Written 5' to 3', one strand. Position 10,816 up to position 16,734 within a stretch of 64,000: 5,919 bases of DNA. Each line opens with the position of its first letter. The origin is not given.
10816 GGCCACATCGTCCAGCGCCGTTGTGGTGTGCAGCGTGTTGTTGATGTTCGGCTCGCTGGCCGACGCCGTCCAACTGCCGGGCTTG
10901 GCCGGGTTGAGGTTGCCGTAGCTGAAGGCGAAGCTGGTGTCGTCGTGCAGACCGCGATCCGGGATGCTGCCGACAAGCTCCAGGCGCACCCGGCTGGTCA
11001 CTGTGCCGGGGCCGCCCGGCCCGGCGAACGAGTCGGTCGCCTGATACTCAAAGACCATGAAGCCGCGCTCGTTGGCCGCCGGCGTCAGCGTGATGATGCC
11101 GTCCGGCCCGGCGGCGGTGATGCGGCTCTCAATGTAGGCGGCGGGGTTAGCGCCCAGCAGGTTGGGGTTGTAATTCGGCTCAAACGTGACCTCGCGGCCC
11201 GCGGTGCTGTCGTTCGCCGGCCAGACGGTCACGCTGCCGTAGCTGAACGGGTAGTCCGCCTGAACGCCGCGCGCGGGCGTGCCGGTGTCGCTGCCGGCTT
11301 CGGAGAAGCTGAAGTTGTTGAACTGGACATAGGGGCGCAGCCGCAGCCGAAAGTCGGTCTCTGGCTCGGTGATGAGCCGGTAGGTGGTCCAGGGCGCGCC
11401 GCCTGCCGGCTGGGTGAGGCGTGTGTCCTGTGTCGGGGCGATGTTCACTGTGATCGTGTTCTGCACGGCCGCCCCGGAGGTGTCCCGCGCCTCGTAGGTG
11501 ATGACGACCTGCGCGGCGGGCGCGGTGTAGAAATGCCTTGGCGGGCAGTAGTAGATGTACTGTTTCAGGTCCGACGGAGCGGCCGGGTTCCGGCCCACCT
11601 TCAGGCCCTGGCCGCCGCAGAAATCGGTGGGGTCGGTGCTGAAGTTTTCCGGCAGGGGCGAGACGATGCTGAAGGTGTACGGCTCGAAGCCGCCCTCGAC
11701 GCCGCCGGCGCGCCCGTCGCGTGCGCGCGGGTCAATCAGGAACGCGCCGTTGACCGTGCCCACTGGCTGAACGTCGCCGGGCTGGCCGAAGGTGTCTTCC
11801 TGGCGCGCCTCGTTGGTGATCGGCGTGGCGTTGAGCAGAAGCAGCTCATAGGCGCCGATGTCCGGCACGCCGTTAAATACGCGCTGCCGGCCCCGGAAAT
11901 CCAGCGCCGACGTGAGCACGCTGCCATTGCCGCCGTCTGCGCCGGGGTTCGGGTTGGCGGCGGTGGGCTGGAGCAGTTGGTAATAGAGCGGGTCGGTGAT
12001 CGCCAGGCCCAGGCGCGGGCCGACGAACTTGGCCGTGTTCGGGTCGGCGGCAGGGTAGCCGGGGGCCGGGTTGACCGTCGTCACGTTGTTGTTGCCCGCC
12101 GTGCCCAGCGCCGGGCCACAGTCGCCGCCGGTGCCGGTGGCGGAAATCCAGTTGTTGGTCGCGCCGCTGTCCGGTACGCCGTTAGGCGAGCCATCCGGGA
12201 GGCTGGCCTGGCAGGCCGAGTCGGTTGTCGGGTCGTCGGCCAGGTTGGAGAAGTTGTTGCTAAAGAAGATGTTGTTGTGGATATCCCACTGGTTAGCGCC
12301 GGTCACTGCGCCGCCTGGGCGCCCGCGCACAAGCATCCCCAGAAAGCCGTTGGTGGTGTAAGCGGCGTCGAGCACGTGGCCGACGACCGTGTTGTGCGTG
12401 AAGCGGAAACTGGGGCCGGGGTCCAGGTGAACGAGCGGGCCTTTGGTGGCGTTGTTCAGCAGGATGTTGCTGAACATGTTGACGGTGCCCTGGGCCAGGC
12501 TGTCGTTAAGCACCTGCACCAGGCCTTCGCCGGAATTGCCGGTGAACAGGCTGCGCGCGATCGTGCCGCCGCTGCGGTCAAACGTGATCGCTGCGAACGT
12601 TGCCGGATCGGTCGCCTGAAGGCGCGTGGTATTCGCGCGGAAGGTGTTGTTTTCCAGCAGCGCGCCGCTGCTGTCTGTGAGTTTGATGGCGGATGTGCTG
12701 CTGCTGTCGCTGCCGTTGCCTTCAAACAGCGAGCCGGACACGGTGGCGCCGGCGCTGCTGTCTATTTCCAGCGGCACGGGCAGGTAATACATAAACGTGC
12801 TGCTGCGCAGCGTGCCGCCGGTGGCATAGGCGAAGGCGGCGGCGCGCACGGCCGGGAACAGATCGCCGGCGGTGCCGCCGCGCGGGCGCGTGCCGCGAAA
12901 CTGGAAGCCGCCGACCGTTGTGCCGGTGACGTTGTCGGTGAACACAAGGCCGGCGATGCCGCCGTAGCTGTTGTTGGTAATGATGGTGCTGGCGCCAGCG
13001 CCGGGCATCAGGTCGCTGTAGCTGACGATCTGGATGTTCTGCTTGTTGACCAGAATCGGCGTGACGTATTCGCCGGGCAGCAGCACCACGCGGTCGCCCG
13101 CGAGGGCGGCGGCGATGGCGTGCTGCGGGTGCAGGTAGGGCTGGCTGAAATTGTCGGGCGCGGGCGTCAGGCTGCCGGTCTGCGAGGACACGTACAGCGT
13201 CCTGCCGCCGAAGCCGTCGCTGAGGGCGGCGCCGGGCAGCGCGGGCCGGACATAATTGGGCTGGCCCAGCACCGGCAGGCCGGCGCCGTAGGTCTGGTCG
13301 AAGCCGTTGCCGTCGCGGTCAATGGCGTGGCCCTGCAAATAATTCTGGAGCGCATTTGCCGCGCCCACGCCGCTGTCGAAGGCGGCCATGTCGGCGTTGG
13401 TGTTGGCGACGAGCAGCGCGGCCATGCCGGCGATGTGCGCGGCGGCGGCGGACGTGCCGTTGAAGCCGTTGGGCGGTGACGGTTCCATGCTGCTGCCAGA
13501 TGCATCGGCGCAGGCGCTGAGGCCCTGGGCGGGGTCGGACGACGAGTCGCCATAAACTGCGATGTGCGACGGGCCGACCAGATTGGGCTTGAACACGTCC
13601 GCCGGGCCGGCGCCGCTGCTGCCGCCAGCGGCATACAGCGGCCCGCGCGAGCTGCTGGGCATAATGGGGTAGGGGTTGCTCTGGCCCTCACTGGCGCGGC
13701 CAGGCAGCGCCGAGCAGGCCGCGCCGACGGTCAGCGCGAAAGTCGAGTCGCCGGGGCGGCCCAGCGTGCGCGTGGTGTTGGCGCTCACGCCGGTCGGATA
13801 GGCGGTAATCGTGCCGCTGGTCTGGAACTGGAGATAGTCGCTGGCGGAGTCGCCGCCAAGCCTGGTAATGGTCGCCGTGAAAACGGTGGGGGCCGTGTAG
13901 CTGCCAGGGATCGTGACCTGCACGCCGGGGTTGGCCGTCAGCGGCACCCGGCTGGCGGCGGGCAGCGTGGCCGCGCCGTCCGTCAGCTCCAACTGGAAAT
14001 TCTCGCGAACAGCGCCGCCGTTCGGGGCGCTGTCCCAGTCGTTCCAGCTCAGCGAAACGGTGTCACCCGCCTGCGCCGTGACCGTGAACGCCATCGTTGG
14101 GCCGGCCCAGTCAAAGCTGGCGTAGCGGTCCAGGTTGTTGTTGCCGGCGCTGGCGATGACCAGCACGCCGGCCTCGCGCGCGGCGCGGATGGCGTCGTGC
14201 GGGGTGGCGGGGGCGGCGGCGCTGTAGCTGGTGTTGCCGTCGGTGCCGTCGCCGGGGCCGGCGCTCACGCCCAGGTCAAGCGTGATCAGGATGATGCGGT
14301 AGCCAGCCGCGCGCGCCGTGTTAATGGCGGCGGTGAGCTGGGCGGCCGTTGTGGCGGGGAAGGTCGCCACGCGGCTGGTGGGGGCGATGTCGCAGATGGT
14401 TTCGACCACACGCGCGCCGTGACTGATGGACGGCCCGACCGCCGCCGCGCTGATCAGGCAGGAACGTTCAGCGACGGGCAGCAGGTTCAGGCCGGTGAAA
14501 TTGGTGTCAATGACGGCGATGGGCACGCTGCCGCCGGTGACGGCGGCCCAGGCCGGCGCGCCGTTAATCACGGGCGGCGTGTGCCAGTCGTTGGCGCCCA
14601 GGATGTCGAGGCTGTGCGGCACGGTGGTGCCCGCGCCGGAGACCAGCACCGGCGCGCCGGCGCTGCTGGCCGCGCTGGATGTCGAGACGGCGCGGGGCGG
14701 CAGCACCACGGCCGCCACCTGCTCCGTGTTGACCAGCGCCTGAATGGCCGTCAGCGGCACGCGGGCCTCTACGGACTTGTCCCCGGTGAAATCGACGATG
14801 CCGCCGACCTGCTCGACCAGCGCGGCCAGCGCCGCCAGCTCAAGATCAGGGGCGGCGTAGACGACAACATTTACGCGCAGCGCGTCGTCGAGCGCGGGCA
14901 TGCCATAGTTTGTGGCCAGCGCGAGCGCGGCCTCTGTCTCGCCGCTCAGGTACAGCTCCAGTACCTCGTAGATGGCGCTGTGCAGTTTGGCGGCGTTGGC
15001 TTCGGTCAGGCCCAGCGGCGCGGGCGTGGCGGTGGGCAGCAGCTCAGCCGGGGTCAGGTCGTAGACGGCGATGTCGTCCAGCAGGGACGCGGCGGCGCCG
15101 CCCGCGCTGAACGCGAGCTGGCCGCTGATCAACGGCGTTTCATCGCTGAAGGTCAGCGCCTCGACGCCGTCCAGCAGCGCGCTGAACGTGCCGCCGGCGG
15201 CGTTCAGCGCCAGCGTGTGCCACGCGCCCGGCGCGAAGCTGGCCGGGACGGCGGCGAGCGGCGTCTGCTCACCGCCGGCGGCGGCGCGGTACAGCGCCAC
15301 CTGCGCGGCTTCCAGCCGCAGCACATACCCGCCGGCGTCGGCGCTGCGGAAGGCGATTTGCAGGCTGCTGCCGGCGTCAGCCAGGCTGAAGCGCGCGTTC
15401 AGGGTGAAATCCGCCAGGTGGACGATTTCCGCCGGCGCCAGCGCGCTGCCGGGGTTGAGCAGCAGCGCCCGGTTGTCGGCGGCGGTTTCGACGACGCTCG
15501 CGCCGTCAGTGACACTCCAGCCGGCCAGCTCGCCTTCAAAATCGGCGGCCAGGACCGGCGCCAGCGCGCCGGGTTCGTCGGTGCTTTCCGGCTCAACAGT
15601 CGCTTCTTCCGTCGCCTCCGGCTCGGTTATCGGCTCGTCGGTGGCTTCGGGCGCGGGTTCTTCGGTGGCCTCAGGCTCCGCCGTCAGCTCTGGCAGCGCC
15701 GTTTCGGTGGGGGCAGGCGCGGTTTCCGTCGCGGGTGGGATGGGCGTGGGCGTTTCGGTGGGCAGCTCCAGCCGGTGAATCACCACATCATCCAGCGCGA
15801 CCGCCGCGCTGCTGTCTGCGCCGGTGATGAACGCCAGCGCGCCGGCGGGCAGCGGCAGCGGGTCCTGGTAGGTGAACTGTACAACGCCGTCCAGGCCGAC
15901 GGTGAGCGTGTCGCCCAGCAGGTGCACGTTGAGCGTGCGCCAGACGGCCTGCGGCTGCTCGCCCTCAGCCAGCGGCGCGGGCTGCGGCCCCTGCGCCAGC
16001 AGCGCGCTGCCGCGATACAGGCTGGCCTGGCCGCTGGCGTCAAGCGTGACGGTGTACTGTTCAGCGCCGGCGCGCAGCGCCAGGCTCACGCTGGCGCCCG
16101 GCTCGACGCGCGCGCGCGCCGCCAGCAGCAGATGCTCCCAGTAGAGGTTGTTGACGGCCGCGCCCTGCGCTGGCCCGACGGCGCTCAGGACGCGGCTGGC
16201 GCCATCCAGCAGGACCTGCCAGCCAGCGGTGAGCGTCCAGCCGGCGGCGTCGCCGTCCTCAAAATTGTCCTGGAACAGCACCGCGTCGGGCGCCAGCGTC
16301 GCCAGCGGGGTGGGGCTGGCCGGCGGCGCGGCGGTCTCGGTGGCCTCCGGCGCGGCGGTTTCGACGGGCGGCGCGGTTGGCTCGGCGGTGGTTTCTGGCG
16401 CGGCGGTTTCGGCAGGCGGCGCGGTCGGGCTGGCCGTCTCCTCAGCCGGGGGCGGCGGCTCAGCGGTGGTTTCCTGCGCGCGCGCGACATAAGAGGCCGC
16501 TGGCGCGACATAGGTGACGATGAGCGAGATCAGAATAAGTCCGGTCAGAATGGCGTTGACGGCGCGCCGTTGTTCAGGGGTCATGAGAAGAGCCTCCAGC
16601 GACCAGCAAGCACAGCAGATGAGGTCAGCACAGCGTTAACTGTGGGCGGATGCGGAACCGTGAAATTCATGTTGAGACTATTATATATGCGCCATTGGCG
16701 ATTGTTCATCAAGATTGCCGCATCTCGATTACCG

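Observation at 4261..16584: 12.3-kb gene for a 4107-aa anchored protease / beta-helix / 14-module surface protein of unassigned function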

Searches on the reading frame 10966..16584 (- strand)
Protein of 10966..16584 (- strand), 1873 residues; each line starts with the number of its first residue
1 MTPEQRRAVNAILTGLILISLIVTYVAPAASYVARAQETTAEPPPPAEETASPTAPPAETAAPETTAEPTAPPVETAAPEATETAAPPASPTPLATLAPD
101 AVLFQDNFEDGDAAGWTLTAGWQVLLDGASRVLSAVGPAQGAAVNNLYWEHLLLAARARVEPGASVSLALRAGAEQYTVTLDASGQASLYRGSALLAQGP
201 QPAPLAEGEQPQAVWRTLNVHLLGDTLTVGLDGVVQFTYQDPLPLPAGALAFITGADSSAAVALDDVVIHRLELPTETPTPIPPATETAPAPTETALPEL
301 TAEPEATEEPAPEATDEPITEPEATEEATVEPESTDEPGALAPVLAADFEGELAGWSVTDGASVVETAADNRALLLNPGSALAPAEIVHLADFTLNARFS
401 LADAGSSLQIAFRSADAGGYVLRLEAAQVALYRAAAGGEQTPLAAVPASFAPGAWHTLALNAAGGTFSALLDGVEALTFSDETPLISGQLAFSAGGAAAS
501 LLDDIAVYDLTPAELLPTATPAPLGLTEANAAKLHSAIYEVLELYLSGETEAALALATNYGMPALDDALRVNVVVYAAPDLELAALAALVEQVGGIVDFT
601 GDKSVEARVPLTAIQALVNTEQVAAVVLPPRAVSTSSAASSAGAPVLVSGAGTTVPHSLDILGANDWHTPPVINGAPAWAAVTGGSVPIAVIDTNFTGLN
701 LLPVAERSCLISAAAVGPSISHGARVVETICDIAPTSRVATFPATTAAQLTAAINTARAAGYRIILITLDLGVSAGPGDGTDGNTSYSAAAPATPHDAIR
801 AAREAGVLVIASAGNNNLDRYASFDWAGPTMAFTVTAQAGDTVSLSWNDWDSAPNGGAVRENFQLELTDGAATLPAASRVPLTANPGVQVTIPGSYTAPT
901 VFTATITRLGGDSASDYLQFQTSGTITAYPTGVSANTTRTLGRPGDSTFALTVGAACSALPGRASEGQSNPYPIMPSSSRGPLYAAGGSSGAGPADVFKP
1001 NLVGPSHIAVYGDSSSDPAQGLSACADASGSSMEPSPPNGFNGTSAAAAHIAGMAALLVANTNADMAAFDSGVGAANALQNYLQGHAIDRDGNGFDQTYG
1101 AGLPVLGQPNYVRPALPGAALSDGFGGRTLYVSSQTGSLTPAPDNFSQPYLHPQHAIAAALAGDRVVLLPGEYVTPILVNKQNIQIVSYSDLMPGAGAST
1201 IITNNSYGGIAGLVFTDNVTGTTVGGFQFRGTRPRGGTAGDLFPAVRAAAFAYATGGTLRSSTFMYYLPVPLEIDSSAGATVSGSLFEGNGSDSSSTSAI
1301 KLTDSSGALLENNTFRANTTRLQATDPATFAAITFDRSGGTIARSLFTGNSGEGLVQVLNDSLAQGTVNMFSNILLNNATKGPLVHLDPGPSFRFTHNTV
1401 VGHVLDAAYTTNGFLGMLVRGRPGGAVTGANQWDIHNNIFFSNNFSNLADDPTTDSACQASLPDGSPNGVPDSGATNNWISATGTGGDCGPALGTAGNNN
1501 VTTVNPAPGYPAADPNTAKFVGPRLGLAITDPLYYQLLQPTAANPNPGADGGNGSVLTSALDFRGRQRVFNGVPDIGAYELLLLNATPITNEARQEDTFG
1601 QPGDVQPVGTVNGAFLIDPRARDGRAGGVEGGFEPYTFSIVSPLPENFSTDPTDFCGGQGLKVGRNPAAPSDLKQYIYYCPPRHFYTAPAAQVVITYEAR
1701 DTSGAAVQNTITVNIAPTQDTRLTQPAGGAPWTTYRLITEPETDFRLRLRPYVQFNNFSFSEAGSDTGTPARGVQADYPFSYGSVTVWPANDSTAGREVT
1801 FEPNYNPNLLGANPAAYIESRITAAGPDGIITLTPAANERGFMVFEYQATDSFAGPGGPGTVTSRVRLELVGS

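Call 41: search_solved_structures(query=window:10966-16584:-, max_evalue=0.01)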
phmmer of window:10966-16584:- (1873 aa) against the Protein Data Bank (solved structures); distinct sequences matched with E-value up to 0.01: 0.

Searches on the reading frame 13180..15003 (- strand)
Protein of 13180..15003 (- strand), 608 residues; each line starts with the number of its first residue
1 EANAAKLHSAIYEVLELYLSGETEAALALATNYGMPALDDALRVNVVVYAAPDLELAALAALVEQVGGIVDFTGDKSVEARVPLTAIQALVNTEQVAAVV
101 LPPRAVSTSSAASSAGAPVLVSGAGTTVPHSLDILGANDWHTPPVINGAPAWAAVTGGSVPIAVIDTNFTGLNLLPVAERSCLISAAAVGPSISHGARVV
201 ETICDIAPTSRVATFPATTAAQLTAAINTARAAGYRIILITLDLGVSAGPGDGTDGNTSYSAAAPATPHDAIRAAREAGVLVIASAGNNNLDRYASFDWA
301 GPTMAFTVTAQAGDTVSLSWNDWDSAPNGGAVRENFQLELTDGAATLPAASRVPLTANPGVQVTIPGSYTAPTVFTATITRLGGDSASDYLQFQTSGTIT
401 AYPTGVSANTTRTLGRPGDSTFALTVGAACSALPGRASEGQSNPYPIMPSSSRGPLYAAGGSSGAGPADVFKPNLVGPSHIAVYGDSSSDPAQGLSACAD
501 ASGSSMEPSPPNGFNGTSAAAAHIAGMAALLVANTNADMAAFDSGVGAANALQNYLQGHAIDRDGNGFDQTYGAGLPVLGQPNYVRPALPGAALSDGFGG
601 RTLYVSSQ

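Call 59: predict_structure(alignment_id=A4)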
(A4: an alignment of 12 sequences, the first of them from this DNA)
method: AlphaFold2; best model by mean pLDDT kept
length: 608 residues; sequences in the alignment: 12
mean_pLDDT: 56.2   pTM: 0.51
mean pLDDT of the five models: 56.2, 55.3, 55.0, 54.9, 53.6
residues with pLDDT >= 90: 8; 70-90: 211; 50-70: 158; < 50: 231
segments of 3 or more residues with pLDDT < 50: 103-154, 243-258, 288-291, 324-329, 406-415, 428-516, 557-608
pLDDT, mean of each block of 10 residues (from residue 1): 61 78 74 57 74 72 86 65 85 76 34 26 23 30 39 55 83 72 68 72 71 79 82 87 43 44 71 80 62 60 81 74 45 77 80 59 82 88 72 67 52 44 55 30 27 27 31 25 25 31 30 47 71 59 59 49 26 25 23 25 24
secondary structure, 60 per line:
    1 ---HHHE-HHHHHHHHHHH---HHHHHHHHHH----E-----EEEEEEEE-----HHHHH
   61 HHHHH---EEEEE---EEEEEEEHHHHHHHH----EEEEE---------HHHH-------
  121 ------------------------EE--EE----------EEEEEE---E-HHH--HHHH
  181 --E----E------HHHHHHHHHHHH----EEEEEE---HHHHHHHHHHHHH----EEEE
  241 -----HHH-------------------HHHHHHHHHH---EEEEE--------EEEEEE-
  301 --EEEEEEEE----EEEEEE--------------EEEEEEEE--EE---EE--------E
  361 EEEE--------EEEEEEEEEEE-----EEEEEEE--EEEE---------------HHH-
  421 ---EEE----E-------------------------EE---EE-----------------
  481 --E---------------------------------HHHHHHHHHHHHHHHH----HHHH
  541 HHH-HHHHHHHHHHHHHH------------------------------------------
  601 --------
elements in order: H9-19 H23-32 E43-50 H56-65 E69-73 E77-83 H84-91 E96-100 H110-113 E161-166 H177-180 H195-206 E211-216 H220-232 E237-240 H268-277 E281-285 E294-299 E303-310 E315-320 E335-342 E360-364 E373-383 E389-395 E398-401 E424-426 H517-532 H537-543 H545-558

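Call 62: fold_search(model_id=the predicted structure, library=pdb)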
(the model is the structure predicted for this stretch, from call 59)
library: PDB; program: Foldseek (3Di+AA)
matches with E <= 10: 1526; with E <= 0.001: 12
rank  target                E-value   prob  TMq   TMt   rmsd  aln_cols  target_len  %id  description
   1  3afg_A                9.2e-09  1.00  0.18  0.21  21.6       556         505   10  Crystal structure of ProN-Tk-SP from Thermococcus kodakaraensis (released 2010-08-04)
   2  9pr9_C                1.6e-08  1.00  0.34  0.37  26.2       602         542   14  Crystal structure of the Clostridiodes difficile CspA homodimer (released 2026-01-21)
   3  9pr8_D                2.7e-08  1.00  0.31  0.34  26.2       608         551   12  Crystal Structure of the Clostridiodes difficile CspC-CspA heterodimer. (released 2026-01-21)
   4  4i0w_D                2.4e-07  1.00  0.29  0.36  12.8       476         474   11  Structure of the Clostridium Perfringens CspB protease (released 2013-04-03)
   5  4i0w_B                4.5e-07  1.00  0.32  0.40  12.0       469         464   12  Structure of the Clostridium Perfringens CspB protease (released 2013-04-03)
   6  9pr8_C                4.8e-07  1.00  0.33  0.35  25.9       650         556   12  Crystal Structure of the Clostridiodes difficile CspC-CspA heterodimer. (released 2026-01-21)
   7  6mw4                  7.1e-07  1.00  0.33  0.36  25.9       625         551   13  Structure of pseudoprotease CspC from Clostridioides difficile (released 2019-06-26)
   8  9qgg_B                4.6e-05  0.91  0.11  0.07  20.1       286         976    9  Consensus structure of dUBA1-UbDha-dBIRC6 trapped ternary complex (released 2025-10-29)
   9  3whi_B                2.0e-04  1.00  0.15  0.25  22.6       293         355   15  Crystal structure of unautoprocessed form of IS1-inserted Pro-subtilisin E (released 2013-12-25)
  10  2id4_B                4.7e-04  0.93  0.15  0.18  18.5       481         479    9  The 1.9 A structure of Kex2 in complex with an Ac-R-E-R-K-chloromethyl ketone inhibitor. (released 2007-05-01)
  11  4jp8                  6.9e-04  0.99  0.16  0.24  23.4       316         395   14  Crystal structure of Pro-F17H/S324A (released 2014-01-29)
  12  1ot5_A                7.3e-04  0.91  0.15  0.18  17.6       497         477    9  The 2.4 Angstrom Crystal Structure of Kex2 in complex with a peptidyl-boronic acid inhibitor (released 2003-06-17)
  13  5gu5                  1.0e-03  1.00  0.13  0.54   6.0       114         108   12  Crystal structure of p24gamma2 GOLD domain determined by sulfur-SAD (released 2017-01-25)
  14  2id4_A                1.1e-03  0.87  0.14  0.17  18.8       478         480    9  The 1.9 A structure of Kex2 in complex with an Ac-R-E-R-K-chloromethyl ketone inhibitor. (released 2007-05-01)
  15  7ula_A                1.2e-03  0.97  0.15  0.20  14.2       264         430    7  Structure of the Pseudomonas putida AlgKX modification and secretion complex (released 2022-12-14)
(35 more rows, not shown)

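Call 79: search_solved_structures(query=A4, max_evalue=0.001)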
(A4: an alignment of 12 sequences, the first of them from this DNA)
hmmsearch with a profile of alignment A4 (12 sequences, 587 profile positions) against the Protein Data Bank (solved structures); distinct sequences matched with E-value up to 0.001: 112 (the best 60 are shown).
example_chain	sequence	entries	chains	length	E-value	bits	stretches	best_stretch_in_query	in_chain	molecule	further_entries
7am3_A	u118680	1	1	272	3e-10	42.3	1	129-277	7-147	Subtilisin BPN'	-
1dui_A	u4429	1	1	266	4.1e-10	41.9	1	129-277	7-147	PROTEIN (SUBTILISIN BPN')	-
7am4_A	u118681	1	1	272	4.2e-10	41.9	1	129-278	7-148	Subtilisin BPN'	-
1gnv_A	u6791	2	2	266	4.4e-10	41.8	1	129-277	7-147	SUBTILISIN BPN'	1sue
7am6_A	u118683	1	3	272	3.3e-09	38.9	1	129-277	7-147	Subtilisin BPN'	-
7am5_A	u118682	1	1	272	3.3e-09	38.9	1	129-278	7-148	Subtilisin BPN'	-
7am7_A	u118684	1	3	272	3.6e-09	38.8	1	129-278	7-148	Subtilisin BPN'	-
1sua_A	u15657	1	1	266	5.7e-09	38.1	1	127-277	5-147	SUBTILISIN BPN'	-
5ox2_A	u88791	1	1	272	6e-09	38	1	132-279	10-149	Subtilisin BPN'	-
7am8_A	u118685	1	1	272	7.4e-09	37.7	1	132-278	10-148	Subtilisin BPN'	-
1gns_A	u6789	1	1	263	7.7e-09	37.7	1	135-277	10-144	SUBTILISIN BPN'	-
6u9l_S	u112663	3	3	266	1.4e-08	36.8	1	132-277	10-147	SUBTILISIN BPN'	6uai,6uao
6ube_S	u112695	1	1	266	2.4e-08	36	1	132-277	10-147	SUBTILISIN BPN'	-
3f49_S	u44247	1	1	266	2.9e-08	35.8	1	132-277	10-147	Subtilisin BPN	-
1sbi_A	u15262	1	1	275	5.1e-08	35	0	127-277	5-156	SUBTILISIN 8397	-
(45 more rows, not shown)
